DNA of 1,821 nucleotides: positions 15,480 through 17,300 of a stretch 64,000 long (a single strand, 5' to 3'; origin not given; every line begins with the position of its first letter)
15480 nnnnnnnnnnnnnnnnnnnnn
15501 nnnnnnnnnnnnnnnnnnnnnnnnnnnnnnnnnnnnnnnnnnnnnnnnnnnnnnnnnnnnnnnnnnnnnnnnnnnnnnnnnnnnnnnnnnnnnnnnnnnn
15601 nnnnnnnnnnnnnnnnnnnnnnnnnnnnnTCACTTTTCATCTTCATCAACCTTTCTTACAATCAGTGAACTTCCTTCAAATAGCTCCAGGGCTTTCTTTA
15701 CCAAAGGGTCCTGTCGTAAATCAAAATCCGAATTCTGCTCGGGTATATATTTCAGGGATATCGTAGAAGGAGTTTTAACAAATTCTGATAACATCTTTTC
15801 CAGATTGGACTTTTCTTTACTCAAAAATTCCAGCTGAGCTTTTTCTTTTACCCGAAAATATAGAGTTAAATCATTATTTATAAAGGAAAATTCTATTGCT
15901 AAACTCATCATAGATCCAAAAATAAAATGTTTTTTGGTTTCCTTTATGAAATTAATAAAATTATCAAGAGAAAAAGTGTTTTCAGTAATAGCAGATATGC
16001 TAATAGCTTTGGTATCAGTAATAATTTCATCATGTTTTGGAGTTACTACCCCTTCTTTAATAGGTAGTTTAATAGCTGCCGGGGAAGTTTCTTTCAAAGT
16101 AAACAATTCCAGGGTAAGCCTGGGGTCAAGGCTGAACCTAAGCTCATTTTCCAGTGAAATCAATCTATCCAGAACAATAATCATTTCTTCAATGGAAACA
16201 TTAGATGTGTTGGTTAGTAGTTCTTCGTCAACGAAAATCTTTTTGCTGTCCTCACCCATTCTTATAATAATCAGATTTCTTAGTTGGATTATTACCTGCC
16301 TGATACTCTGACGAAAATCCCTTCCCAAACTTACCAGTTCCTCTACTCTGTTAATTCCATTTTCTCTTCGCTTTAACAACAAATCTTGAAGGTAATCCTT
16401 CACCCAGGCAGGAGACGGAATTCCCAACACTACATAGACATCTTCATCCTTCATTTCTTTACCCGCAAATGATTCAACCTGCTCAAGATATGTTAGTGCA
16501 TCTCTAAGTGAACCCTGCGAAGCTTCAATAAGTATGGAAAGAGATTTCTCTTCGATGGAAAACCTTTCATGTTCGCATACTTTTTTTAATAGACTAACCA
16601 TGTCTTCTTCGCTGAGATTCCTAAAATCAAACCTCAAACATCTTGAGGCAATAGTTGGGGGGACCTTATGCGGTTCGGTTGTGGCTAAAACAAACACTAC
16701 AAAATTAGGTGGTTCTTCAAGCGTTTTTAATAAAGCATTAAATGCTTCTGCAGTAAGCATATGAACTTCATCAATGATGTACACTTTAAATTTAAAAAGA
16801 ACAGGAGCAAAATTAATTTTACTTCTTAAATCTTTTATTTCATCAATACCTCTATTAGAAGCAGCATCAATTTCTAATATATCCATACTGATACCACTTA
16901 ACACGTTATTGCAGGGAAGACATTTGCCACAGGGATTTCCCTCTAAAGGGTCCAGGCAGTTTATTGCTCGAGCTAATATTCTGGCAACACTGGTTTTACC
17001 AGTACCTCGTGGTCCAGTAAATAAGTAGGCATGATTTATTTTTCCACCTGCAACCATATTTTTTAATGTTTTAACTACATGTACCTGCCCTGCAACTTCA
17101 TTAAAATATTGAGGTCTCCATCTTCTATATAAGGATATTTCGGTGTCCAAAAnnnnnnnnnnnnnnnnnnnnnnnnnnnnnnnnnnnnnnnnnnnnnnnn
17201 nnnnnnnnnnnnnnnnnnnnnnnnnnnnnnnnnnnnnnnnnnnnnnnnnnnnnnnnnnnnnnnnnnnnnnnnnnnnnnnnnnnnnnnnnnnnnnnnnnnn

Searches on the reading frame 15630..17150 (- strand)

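Call 55: search_protein_families(library=pfam, max_evalue=0.00001, proteins=[window:15630-17150:-])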
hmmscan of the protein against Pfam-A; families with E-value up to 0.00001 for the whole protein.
window:15630-17150:- (506 aa): 6 families
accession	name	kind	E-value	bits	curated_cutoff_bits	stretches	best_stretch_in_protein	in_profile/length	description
PF13177.12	DNA_pol3_delta2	-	1.7e-43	148.9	27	1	22-179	2-160/161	DNA polymerase III, delta subunit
PF00004.35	AAA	-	1.1e-12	48.9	21.2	1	43-175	2-124/131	ATPase family associated with various cellular activities (AAA)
PF22608.2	DNAX_ATPase_lid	-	7.8e-08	32.4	27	1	187-225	5-43/49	DNA polymerase III clamp loader subunit, ATPase lid domain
PF21960.2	RCF1-5-like_lid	-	5.7e-07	29.8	27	1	186-223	1-39/43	RCF1/5-like, AAA+ ATPase lid domain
PF07728.20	AAA_5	-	2.1e-06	28.2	22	0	43-146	3-92/139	AAA domain (dynein-related subfamily)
PF05496.18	RuvB_N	-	5.6e-06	26.6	27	0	12-65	2-59/159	Holliday junction DNA helicase RuvB P-loop domain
